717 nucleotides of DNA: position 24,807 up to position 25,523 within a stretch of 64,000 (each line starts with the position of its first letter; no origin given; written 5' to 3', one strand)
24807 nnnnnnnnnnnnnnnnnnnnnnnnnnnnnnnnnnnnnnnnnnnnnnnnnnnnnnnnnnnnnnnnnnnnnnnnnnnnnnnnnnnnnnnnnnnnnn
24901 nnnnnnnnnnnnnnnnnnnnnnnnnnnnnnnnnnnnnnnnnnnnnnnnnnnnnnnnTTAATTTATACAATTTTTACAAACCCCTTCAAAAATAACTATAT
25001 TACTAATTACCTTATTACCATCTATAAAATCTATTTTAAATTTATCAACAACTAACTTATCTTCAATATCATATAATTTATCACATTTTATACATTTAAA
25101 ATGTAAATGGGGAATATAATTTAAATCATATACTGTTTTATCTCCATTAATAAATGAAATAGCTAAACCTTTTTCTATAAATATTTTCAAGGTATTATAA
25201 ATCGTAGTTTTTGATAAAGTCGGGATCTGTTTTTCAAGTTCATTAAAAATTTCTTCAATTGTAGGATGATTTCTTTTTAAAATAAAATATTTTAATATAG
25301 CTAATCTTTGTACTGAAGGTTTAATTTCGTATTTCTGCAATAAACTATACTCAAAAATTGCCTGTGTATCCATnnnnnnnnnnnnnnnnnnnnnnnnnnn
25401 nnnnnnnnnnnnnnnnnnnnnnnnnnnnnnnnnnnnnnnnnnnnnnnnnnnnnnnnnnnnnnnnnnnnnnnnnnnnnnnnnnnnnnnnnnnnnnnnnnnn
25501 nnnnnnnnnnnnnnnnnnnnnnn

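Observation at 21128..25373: Contiguous seven-gene anaerobic ROS-detoxification island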

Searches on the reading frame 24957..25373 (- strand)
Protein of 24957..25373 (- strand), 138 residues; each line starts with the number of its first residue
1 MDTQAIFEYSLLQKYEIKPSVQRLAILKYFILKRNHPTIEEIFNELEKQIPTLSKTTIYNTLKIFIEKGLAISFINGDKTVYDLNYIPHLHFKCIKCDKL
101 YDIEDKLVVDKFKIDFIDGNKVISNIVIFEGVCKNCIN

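Call 3: search_protein_families(library=pfam, proteins=[window:24957-25373:-])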
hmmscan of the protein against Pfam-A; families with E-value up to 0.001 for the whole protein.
window:24957-25373:- (138 aa): 1 family
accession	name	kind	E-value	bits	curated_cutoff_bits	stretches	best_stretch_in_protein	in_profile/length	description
PF01475.25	FUR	-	4.7e-19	69.1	23.1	1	17-108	4-98/121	Ferric uptake regulator family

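Call 4: search_protein_families(library=ncbifam, proteins=[window:24957-25373:-])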
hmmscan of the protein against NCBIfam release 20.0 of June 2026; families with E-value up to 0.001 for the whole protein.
window:24957-25373:- (138 aa): 9 families
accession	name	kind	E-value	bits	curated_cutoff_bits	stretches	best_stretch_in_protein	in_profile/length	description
NF052545.1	TransRegPerRClab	equivalog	2.7e-24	85.7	180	1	10-137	6-135/138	transcriptional regulator PerR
NF047406.1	TransRegPerRTherm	equivalog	6.7e-17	61.9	200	1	21-136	8-125/130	manganese-dependent transcriptional regulator PerR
NF047461.1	FUR_perox_PerRB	exception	2.9e-15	56.4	250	1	12-109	21-120/143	peroxide-responsive transcriptional repressor PerRB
NF045677.1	FeRespRegIrr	equivalog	1.6e-14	54.1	170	1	11-109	3-104/127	Fur family transcriptional regulator Irr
NF047462.1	FUR_perox_PerRA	exception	8.3e-14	52.3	200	1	10-104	10-105/142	peroxide-responsive transcriptional repressor PerRA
NF045678.1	TransRegIrrA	equivalog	1.1e-13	51.2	150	1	9-110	10-114/138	iron response transcriptional regulator IrrA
NF051892.1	TransRegFurBacil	equivalog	1.3e-08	35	220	1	12-137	12-144/149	ferric iron uptake transcriptional regulator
NF051891.1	TransRegFurHelico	equivalog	6.9e-07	29.3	200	1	12-137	18-146/148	ferric iron uptake transcriptional regulator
NF006999.0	PRK09462.1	equivalog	3.2e-05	23.6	146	1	12-111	8-110/148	ferric iron uptake transcriptional regulator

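Call 15: search_solved_structures(query=window:24957-25373:-, show_alignments=3)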
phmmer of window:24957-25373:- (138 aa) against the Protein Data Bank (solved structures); distinct sequences matched with E-value up to 0.001: 11.
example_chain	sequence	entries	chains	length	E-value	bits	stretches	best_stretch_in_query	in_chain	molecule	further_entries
6dk4_A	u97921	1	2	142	1.6e-16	63.8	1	10-133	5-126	Ferric uptake regulation protein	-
2fe3_A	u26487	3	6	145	5.3e-15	58.9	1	12-136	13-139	Peroxide operon regulator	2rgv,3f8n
4i7h_A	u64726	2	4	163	9.4e-15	58.1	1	12-136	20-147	peroxide stress sensing regulator | Peroxide stress regulator PerR, FUR family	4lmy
5nl9_A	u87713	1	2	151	2.1e-12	50.5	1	11-105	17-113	Transcriptional regulator (FUR family)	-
6d57_A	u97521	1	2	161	1.9e-07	34.5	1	11-138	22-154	Ferric uptake regulation protein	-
4ets_A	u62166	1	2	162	1.9e-07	34.4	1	11-138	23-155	Ferric uptake regulation protein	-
9ire_A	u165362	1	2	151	2.7e-07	34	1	18-136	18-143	Ferric uptake regulation protein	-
5nbc_A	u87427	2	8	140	1.1e-06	32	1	12-105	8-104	Ferric uptake regulation protein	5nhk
8j6w_A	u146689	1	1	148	2.8e-05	27.4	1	11-108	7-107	Ferric uptake regulation protein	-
2w57_A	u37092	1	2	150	0.00018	24.8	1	16-114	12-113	FERRIC UPTAKE REGULATION PROTEIN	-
3eyy_A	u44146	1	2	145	0.00093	22.5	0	22-110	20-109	Putative iron uptake regulatory protein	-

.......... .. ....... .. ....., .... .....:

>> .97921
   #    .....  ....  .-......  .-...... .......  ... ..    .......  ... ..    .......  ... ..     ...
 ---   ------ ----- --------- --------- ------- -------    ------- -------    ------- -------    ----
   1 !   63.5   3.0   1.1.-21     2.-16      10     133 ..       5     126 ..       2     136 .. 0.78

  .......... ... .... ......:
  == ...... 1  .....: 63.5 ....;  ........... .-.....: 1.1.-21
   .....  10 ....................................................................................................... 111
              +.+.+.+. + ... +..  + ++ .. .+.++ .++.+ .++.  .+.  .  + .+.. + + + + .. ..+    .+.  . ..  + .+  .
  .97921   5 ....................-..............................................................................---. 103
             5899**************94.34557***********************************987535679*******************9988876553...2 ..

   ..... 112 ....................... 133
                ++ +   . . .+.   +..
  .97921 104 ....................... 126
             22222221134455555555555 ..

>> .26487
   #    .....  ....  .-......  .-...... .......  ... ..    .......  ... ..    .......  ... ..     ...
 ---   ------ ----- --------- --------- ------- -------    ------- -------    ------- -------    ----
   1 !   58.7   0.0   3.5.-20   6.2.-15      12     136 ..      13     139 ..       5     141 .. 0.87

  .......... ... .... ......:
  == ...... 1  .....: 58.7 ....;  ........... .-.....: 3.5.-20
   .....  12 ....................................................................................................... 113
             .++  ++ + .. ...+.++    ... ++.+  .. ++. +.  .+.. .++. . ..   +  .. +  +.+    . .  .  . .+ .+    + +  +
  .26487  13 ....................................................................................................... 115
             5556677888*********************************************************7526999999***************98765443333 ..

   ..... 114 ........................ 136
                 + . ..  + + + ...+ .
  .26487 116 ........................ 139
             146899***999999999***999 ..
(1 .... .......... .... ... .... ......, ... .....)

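Call 19: find_homologous_proteins(query=window:24957-25373:-, max_evalue=1e-10)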
Query window:24957-25373:- (138 aa): 210 proteins with E <= 1e-10 among 218 candidates; the best 120 are listed.
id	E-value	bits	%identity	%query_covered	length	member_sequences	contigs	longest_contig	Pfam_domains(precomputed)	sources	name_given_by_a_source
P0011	1.1e-84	299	100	100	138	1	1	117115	PF01475.26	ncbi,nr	ncbi:MAG: transcriptional repressor [Spirochaetes bacterium]|nr:transcriptional repressor [Spirochae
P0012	1.1e-66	241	77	99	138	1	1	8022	PF01475.26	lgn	-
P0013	3.7e-32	129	50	92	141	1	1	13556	PF01475.26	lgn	-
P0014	4.2e-32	129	50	93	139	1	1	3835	PF01475.26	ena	-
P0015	5.5e-31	125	49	100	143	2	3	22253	PF01475.26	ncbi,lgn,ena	-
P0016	1.5e-30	124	48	96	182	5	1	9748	PF01475.26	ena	-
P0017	4.2e-30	122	49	93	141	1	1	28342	PF01475.26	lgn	-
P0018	1.1e-29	121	45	92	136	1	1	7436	PF01475.26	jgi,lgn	jgi:Fe2+ or Zn2+ uptake regulation protein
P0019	1.6e-29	121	44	93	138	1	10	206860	PF01475.26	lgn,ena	-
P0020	1.7e-29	121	44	93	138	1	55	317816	PF01475.26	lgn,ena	-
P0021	2.4e-29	120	48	91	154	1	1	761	PF01475.26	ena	-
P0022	4.1e-29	119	44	93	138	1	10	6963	PF01475.26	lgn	-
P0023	4.4e-29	119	45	93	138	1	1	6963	PF01475.26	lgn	-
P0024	5.5e-29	119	44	93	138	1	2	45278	PF01475.26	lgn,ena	-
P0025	5.6e-29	119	44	93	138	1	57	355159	PF01475.26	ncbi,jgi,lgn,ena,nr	ncbi:MAG TPA: transcriptional repressor [Candidatus Avibacteroides excrementipullorum]|jgi:Fur famil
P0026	5.7e-29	119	44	93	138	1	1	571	PF01475.26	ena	-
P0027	5.9e-29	119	48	99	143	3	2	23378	PF01475.26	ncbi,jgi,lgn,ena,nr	ncbi:MAG: transcriptional repressor [Spirochaetes bacterium]|nr:MAG: transcriptional repressor [Spir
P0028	6.0e-29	119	44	93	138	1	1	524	PF01475.26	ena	-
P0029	6.0e-29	119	44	92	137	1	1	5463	PF01475.26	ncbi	-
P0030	6.4e-29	119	44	93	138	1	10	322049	PF01475.26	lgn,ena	-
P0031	6.8e-29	119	44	93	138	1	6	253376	PF01475.26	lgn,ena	-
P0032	7.0e-29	118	44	93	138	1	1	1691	PF01475.26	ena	-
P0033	7.0e-29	118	44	93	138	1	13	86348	PF01475.26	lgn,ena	-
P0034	7.7e-29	118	44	93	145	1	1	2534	PF01475.26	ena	-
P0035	8.0e-29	118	44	93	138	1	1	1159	PF01475.26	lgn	-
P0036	8.0e-29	118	43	98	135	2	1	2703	PF01475.26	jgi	jgi:Fur family transcriptional regulator, peroxide stress response regulator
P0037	8.0e-29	118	44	93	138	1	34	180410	PF01475.26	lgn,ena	-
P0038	8.3e-29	118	44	93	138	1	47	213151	PF01475.26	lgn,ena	-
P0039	8.4e-29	118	44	93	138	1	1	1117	PF01475.26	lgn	-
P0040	9.8e-29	118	44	93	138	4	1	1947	PF01475.26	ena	-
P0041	1.1e-28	118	44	93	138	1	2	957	PF01475.26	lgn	-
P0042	1.1e-28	118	43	93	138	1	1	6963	PF01475.26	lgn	-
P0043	1.1e-28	118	44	93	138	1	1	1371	PF01475.26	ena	-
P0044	1.1e-28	118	44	93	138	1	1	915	PF01475.26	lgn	-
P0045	1.2e-28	118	44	93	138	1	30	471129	PF01475.26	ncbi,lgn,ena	-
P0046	1.2e-28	118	44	93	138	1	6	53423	PF01475.26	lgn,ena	-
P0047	1.7e-28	117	44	93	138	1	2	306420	PF01475.26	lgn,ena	-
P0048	1.8e-28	117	44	93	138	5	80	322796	PF01475.26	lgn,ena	-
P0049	2.0e-28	117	43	93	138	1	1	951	PF01475.26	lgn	-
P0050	2.1e-28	117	43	93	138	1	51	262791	PF01475.26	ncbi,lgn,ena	-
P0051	2.3e-28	117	44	93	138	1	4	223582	PF01475.26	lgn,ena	-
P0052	2.4e-28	117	44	93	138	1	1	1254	PF01475.26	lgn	-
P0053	3.3e-28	116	50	91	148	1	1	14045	PF01475.26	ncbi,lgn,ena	-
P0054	4.3e-28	116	44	93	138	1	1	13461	PF01475.26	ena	-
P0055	4.6e-28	116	44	93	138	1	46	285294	PF01475.26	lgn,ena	-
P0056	4.7e-28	116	44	93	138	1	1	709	PF01475.26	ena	-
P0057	4.9e-28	116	44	93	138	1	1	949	PF01475.26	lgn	-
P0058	5.2e-28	116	44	93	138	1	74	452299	PF01475.26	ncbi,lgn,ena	-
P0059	6.7e-28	115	45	99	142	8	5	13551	PF01475.26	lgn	-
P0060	6.9e-28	115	44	93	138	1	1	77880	PF01475.26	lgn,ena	-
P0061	7.7e-28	115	45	100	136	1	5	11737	PF01475.26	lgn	-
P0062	7.7e-28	115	46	91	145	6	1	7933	PF01475.26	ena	-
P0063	8.2e-28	115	43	93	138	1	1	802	PF01475.26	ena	-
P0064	9.0e-28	115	48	91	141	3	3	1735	PF01475.26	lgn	-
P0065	1.1e-27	115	40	100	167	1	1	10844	PF01475.26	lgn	-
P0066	1.2e-27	115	45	88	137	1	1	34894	PF01475.26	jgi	-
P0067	1.2e-27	115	43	93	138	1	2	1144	PF01475.26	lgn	-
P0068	1.3e-27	114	46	91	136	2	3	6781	PF01475.26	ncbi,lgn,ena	-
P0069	1.4e-27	114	43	93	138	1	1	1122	PF01475.26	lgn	-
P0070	2.2e-27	114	48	88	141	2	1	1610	PF01475.26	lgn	-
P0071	2.6e-27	113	43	93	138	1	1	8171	PF01475.26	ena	-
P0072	2.7e-27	113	46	91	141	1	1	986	PF01475.26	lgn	-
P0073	3.9e-27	113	44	92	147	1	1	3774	PF01475.26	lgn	-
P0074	4.3e-27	113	46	91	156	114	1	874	PF01475.26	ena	-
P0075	6.4e-27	112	46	91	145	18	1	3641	PF01475.26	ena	-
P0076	6.9e-27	112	44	92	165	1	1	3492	PF01475.26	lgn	-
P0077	7.4e-27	112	45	94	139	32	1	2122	PF01475.26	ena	-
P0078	7.7e-27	112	47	93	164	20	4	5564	PF01475.26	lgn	-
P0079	1.7e-26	111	46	92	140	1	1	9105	PF01475.26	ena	-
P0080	1.8e-26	111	47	86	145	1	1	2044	PF01475.26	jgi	-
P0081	2.1e-26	110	47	91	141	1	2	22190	PF01475.26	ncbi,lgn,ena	-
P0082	2.4e-26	110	45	91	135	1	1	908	PF01475.26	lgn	-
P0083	2.4e-26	110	47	76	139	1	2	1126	PF01475.26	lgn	-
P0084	2.6e-26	110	45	91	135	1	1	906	PF01475.26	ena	-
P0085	2.8e-26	110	42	92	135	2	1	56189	PF01475.26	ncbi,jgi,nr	ncbi:MAG: transcriptional repressor [Porphyromonadaceae bacterium CG2_30_38_12]|nr:MAG: transcriptio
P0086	4.1e-26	110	46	91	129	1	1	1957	PF01475.26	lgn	-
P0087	4.2e-26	109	48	92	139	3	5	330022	PF01475.26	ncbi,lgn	-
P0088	6.6e-26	109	48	91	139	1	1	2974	PF01475.26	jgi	jgi:Fe2+ or Zn2+ uptake regulation protein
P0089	7.2e-26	109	42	91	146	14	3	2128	PF01475.26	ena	-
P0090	9.4e-26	108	44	93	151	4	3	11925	PF01475.26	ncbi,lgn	-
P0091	9.6e-26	108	44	94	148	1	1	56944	PF01475.26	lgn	-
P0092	1.7e-25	108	44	93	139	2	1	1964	PF01475.26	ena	-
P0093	2.2e-25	107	44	93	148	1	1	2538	PF01475.26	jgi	jgi:Fe2+ or Zn2+ uptake regulation protein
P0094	2.5e-25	107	48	87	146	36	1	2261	PF01475.26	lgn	-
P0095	3.0e-25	107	42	91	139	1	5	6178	PF01475.26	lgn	-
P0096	3.2e-25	107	42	99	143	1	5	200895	PF01475.26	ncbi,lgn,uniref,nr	ncbi:Fur family transcriptional regulator [Prevotella sp. KH2C16]|uniref:Fur family transcriptional 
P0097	5.1e-25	106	47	88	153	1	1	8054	PF01475.26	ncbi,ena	-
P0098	5.2e-25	106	40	92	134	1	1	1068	PF01475.26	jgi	jgi:Fur family transcriptional regulator, peroxide stress response regulator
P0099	5.7e-25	106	41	91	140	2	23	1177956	PF01475.26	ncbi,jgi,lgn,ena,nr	ncbi:MAG TPA: Fur family transcriptional regulator [Spirochaetota bacterium]|nr:Fur family transcrip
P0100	6.0e-25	106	43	93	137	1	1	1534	PF01475.26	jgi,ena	-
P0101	6.9e-25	106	45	99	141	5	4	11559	PF01475.26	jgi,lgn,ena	jgi:Fur family peroxide stress response transcriptional regulator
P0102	8.2e-25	105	42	92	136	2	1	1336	PF01475.26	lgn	-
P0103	8.2e-25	105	44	94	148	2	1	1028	PF01475.26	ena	-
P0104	8.4e-25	105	42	94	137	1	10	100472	PF01475.26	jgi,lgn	jgi:Fe2+ or Zn2+ uptake regulation protein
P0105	8.5e-25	105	42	93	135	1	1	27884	PF01475.26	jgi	-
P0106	9.7e-25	105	43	92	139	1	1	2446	PF01475.26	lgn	-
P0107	9.9e-25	105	45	93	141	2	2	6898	PF01475.26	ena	-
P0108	9.9e-25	105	45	92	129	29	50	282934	PF01475.26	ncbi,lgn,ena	-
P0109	1.1e-24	105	47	76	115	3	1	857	PF01475.26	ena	-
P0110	1.2e-24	105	43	91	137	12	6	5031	PF01475.26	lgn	-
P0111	1.5e-24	105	41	93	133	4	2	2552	PF01475.26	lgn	-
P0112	1.8e-24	104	45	91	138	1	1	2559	PF01475.26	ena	-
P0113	2.0e-24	104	45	93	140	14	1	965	PF01475.26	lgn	-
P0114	2.2e-24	104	40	93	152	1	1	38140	PF01475.26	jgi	jgi:Fe2+ or Zn2+ uptake regulation protein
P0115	2.2e-24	104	41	99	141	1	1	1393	PF01475.26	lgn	-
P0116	4.8e-24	103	42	92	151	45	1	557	PF01475.26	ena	-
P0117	5.0e-24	103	44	93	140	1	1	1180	PF01475.26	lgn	-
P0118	5.7e-24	103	43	96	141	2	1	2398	PF01475.26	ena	-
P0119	5.9e-24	103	45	92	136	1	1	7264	PF01475.26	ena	-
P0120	6.6e-24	102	45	92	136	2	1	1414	PF01475.26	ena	-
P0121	7.7e-24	102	44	99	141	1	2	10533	PF01475.26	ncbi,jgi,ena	-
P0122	8.4e-24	102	48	88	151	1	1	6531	PF01475.26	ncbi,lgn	-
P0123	9.0e-24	102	42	95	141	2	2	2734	PF01475.26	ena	-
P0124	1.2e-23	102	43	91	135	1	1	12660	PF01475.26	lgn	-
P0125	1.3e-23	101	42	93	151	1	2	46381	PF01475.26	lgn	-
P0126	1.8e-23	101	43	92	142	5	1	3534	PF01475.26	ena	-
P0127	1.9e-23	101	41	91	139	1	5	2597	PF01475.26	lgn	-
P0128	1.9e-23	101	42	91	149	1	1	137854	PF01475.26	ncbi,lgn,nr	ncbi:MAG: Fur family transcriptional regulator [Lagierella massiliensis]|nr:Fur family transcription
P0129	2.1e-23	101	44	94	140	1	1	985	PF01475.26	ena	-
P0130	2.2e-23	101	46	87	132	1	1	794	PF01475.26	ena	-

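Call 20: find_encoding_contigs(protein=P0012, flank=10000, max_places=2)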
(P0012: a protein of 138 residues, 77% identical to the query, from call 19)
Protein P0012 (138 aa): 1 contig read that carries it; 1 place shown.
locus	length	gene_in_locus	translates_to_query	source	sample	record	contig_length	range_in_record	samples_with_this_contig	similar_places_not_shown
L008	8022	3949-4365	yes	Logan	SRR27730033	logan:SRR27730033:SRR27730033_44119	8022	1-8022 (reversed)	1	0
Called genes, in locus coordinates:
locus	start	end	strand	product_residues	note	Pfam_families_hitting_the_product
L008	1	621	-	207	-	?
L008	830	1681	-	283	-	PF13401:AAA_22 (faint), PF20720:nSTAND3 (faint), PF00005:ABC_tran (weak), PF00448:SRP54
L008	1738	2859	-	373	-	PF03575:Peptidase_S51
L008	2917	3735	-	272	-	PF02535:Zip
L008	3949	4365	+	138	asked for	PF01475:FUR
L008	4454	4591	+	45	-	PF00301:Rubredoxin, PF21349:RUBY_RBDX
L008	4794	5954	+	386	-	PF00753:Lactamase_B (weak), PF19583:ODP, PF00258:Flavodoxin_1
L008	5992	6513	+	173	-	PF00210:Ferritin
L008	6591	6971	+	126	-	PF06397:Desulfoferrod_N, PF01880:Desulfoferrodox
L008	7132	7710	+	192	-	PF00210:Ferritin, PF02915:Rubrerythrin, PF21349:RUBY_RBDX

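Call 21: find_encoding_contigs(protein=P0015, flank=10000, max_places=2)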
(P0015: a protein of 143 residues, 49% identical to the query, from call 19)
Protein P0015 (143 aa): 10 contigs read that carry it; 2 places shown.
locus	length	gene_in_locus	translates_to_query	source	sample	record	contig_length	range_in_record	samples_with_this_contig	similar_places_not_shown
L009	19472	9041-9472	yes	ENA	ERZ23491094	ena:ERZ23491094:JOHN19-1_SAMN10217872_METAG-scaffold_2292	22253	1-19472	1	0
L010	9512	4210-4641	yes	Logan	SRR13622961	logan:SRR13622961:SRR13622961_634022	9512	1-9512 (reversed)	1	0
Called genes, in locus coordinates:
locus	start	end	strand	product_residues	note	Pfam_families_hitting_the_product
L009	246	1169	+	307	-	PF01488:Shikimate_DH (weak), PF02826:2-Hacid_dh_C (weak), PF03446:NAD_binding_2, PF03807:F420_oxidored, PF00393:6PGD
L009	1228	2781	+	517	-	PF00479:G6PD_N, PF02781:G6PD_C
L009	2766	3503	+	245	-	PF01182:Glucosamine_iso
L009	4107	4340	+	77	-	PF01206:TusA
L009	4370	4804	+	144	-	PF02635:DsrE (weak), PF13686:DrsE_2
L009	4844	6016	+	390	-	PF00266:Aminotran_5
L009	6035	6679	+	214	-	PF01592:NifU_N, PF01883:FeS_assembly_P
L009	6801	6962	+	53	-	PF00301:Rubredoxin, PF21349:RUBY_RBDX (faint)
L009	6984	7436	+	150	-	PF02915:Rubrerythrin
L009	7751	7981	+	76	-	PF01106:NifU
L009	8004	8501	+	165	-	PF02915:Rubrerythrin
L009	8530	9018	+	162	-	PF00210:Ferritin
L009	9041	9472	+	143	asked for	PF01475:FUR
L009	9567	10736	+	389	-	PF03486:HI0933_like (faint), PF07992:Pyr_redox_2, PF13738:Pyr_redox_3 (weak), PF00070:Pyr_redox, PF18267:Rubredoxin_C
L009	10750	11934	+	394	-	PF00753:Lactamase_B, PF19583:ODP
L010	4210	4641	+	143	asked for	PF01475:FUR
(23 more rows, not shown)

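Call 22: find_encoding_contigs(protein=P0027, flank=10000, max_places=2)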
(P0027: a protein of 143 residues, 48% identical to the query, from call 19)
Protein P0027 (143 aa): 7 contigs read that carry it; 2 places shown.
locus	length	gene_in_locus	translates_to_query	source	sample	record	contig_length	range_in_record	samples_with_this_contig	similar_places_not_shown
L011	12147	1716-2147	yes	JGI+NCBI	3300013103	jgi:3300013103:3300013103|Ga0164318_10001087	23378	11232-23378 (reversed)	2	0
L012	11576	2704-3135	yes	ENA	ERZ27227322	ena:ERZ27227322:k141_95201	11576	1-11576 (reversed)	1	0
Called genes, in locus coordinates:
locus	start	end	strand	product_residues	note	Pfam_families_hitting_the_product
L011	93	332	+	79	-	-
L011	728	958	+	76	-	PF01106:NifU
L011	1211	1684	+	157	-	PF00210:Ferritin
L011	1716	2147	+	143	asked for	PF01475:FUR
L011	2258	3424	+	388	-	PF03486:HI0933_like (faint), PF07992:Pyr_redox_2, PF13738:Pyr_redox_3, PF00070:Pyr_redox, PF18267:Rubredoxin_C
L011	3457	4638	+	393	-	PF00753:Lactamase_B, PF19583:ODP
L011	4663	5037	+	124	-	PF06397:Desulfoferrod_N, PF01880:Desulfoferrodox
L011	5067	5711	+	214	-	PF00578:AhpC-TSA, PF08534:Redoxin, PF10417:1-cysPrx_C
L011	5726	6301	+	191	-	PF00210:Ferritin, PF02915:Rubrerythrin, PF21349:RUBY_RBDX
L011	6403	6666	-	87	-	-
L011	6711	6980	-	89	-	PF05899:Cupin_3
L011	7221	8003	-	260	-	PF00005:ABC_tran, PF13304:AAA_21 (weak)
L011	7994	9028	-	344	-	PF01032:FecCD, PF00950:ABC-3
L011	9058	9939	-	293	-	PF01497:Peripla_BP_2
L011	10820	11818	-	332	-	PF02733:Dak1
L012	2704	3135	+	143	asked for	PF01475:FUR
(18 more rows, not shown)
